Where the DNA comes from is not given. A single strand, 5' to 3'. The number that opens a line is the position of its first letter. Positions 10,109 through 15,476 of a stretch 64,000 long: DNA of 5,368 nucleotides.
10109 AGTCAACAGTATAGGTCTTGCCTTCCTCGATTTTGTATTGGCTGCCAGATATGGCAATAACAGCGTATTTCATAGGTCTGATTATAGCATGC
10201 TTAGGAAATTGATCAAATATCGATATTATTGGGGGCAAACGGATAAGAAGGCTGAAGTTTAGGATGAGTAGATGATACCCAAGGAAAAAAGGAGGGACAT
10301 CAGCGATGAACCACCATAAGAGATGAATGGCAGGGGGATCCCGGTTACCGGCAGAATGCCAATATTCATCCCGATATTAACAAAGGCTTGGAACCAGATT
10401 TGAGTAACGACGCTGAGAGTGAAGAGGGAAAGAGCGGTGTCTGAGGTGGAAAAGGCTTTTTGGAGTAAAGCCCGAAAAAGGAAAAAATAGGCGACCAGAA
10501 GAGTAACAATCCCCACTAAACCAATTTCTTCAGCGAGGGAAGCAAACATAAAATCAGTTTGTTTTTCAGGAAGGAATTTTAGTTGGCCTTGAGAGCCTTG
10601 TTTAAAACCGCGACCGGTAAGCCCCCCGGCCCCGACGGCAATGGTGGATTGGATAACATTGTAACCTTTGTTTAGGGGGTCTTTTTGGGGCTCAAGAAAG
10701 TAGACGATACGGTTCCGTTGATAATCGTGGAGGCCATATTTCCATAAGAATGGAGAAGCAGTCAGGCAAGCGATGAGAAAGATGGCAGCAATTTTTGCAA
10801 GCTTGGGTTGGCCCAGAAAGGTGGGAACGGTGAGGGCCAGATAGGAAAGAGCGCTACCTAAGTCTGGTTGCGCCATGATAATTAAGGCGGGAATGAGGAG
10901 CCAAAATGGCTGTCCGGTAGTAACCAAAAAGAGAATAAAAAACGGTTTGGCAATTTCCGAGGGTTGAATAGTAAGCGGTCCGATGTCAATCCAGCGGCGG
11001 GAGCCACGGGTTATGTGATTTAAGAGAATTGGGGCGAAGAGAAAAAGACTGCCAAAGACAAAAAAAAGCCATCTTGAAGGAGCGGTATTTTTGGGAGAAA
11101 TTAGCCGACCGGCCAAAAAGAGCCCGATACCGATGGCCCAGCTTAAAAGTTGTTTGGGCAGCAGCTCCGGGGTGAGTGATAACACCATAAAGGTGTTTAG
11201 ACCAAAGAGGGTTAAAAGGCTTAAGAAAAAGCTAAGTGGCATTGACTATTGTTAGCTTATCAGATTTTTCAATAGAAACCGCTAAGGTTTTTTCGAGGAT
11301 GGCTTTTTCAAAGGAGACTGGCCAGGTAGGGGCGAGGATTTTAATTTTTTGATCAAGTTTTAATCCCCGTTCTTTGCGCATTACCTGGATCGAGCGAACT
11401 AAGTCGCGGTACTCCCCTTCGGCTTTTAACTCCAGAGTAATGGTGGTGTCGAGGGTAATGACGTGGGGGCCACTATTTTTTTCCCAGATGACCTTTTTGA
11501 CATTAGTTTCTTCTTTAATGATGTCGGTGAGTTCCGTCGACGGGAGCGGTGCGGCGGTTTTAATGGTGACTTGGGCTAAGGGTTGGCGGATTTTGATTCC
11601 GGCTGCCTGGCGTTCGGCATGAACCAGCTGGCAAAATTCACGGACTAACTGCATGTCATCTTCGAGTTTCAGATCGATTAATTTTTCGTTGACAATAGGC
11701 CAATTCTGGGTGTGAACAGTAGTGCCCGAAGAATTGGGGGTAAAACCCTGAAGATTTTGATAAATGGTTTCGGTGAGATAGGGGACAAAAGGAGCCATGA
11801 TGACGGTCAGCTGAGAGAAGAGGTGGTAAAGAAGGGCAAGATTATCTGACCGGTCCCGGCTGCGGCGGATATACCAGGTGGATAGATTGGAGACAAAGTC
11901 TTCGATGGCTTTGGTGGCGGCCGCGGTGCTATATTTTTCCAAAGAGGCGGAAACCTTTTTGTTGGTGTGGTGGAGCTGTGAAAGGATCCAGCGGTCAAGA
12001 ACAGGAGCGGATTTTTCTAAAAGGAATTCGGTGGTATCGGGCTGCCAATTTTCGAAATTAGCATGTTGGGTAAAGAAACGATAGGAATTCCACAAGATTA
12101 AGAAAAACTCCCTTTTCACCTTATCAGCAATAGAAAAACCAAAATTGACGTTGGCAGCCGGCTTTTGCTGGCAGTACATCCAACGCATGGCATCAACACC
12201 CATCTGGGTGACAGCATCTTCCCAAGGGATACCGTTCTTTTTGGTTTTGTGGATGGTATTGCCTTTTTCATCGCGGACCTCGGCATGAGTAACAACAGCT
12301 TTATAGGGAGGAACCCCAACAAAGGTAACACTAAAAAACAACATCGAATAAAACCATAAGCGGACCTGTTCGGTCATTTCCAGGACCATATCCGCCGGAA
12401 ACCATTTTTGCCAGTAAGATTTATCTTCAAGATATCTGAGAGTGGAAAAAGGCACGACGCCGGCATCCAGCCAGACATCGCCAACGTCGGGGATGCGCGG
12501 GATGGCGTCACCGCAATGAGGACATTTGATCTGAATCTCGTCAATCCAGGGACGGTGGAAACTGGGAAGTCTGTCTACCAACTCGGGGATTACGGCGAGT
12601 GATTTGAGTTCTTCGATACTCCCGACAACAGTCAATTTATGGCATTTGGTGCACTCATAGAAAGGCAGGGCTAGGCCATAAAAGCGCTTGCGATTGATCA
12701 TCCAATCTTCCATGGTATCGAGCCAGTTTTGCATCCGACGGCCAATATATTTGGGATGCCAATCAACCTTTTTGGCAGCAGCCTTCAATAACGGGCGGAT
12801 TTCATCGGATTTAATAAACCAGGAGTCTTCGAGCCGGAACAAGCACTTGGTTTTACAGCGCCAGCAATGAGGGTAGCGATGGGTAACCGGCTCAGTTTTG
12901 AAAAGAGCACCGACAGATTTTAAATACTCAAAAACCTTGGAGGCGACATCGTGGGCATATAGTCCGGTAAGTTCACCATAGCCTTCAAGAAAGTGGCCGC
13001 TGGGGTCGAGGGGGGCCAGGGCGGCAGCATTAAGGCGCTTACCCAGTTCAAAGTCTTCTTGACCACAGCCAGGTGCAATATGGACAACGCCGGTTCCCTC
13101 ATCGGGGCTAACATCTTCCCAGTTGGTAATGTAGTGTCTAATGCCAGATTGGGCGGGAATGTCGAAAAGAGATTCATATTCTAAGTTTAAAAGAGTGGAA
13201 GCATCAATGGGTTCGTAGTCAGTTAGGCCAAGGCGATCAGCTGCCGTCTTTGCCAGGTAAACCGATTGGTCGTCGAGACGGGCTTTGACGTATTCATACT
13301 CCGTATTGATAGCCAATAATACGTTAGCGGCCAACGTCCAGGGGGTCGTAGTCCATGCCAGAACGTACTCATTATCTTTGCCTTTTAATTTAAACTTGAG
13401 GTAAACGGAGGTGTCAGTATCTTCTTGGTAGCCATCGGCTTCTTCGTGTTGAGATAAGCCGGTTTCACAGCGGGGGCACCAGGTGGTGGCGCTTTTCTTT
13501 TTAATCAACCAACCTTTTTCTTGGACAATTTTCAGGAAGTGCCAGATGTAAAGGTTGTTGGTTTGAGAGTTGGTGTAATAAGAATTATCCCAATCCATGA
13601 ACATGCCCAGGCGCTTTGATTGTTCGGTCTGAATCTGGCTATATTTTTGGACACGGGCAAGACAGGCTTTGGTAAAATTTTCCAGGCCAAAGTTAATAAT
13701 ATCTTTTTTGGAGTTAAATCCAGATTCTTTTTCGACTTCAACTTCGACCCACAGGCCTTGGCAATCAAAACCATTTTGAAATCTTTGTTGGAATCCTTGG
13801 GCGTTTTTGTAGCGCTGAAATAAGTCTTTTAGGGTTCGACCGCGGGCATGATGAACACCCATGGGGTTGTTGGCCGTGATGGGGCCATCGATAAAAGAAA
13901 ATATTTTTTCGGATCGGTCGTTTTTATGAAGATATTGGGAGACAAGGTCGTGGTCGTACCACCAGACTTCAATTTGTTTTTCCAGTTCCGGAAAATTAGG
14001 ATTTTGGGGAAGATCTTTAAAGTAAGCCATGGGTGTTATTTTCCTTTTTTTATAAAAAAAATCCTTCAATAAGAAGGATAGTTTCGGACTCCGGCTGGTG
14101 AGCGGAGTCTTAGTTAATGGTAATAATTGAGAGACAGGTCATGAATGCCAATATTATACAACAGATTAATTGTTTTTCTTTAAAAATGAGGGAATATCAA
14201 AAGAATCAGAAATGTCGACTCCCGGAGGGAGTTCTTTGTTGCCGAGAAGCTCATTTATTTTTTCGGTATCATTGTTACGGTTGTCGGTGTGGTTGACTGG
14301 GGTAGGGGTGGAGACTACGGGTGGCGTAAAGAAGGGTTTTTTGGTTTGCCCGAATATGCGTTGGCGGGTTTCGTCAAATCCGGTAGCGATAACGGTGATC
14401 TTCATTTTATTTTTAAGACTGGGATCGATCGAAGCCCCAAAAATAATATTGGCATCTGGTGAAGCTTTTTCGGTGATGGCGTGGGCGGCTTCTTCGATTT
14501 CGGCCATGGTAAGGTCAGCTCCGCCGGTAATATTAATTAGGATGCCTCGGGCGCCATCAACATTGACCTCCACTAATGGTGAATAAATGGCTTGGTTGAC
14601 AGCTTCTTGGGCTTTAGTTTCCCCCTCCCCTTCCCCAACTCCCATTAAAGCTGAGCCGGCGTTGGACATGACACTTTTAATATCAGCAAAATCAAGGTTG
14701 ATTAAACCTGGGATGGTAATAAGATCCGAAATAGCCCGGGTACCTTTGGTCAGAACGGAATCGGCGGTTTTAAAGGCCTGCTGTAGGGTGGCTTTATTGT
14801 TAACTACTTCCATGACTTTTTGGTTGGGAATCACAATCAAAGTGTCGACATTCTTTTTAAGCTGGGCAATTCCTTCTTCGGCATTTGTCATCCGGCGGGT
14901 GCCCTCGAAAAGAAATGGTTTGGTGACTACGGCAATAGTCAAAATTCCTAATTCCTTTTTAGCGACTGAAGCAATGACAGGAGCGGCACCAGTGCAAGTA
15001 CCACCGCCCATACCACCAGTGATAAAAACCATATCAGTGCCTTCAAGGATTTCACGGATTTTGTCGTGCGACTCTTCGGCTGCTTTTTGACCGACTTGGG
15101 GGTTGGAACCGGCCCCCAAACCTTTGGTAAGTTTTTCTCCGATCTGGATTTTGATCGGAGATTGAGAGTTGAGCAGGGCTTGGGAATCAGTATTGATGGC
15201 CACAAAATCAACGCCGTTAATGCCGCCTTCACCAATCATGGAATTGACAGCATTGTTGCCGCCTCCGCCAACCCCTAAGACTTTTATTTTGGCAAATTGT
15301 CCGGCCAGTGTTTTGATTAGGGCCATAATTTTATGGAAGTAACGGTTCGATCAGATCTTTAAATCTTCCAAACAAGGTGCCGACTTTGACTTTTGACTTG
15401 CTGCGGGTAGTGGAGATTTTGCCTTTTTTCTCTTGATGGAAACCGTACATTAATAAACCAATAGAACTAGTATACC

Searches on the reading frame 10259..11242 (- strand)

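Call 57: search_protein_families(library=pfam, proteins=[window:10259-11242:-], max_evalue=0.0001)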
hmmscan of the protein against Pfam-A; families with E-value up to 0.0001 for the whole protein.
window:10259-11242:- (327 aa): 1 family
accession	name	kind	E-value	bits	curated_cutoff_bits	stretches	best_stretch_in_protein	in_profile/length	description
PF01098.24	FTSW_RODA_SPOVE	-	2.5e-75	254.1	26.4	1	27-325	37-348/356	Cell cycle protein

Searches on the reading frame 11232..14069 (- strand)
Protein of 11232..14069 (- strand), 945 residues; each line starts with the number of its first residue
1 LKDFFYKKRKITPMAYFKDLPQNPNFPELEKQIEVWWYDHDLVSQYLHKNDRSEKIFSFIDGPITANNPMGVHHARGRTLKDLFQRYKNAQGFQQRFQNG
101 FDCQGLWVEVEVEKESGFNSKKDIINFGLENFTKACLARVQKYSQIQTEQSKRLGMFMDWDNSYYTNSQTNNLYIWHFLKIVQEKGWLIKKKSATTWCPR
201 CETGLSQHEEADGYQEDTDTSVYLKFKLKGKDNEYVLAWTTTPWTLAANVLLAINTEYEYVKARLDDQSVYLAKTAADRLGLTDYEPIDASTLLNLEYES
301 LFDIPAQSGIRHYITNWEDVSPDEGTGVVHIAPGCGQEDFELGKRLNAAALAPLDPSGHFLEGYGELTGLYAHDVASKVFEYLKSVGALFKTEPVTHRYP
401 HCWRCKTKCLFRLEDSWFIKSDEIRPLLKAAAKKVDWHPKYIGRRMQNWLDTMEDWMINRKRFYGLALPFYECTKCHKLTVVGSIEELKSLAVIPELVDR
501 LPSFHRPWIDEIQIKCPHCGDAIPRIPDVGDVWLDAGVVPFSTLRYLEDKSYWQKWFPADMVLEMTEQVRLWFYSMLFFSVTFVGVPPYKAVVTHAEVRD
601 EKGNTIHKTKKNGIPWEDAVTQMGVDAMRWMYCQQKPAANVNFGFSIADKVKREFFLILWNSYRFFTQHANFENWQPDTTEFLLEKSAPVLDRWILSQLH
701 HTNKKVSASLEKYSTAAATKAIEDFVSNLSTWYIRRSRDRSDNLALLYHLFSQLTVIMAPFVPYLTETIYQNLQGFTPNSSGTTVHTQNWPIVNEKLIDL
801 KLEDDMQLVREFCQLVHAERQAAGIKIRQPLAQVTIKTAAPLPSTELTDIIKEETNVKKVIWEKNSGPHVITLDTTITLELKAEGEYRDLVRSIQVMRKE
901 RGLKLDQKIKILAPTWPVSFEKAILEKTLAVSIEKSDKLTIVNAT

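Call 56: search_protein_families(library=pfam, proteins=[window:11232-14069:-], max_evalue=0.0001)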
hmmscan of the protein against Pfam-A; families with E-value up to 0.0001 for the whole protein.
window:11232-14069:- (945 aa): 4 families
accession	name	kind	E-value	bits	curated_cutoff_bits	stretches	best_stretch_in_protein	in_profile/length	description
PF00133.28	tRNA-synt_1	-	1.1e-79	268.6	22.7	1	35-642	4-412/414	tRNA synthetases class I (I, L, M and V)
PF08264.19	Anticodon_1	-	8.8e-30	104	25.1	1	692-834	1-146/148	Anticodon-binding domain of tRNA ligase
PF19302.4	DUF5915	-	2.5e-12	47.2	27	1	867-936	98-173/195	Domain of unknown function (DUF5915)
PF09334.17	tRNA-synt_1g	-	3.2e-11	43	20.1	0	532-649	247-370/391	tRNA synthetases class I (M)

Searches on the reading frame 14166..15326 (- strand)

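Call 56: search_protein_families(library=pfam, proteins=[window:14166-15326:-], max_evalue=0.0001)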
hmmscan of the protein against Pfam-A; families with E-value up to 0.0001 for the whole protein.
window:14166-15326:- (386 aa): 2 families
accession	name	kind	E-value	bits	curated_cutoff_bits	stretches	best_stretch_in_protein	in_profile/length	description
PF00091.31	Tubulin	-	1.6e-51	175.8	33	1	13-175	1-189/190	Tubulin/FtsZ family, GTPase domain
PF12327.13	FtsZ_C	-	1.3e-36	125.2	27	1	224-318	1-95/95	FtsZ family, C-terminal domain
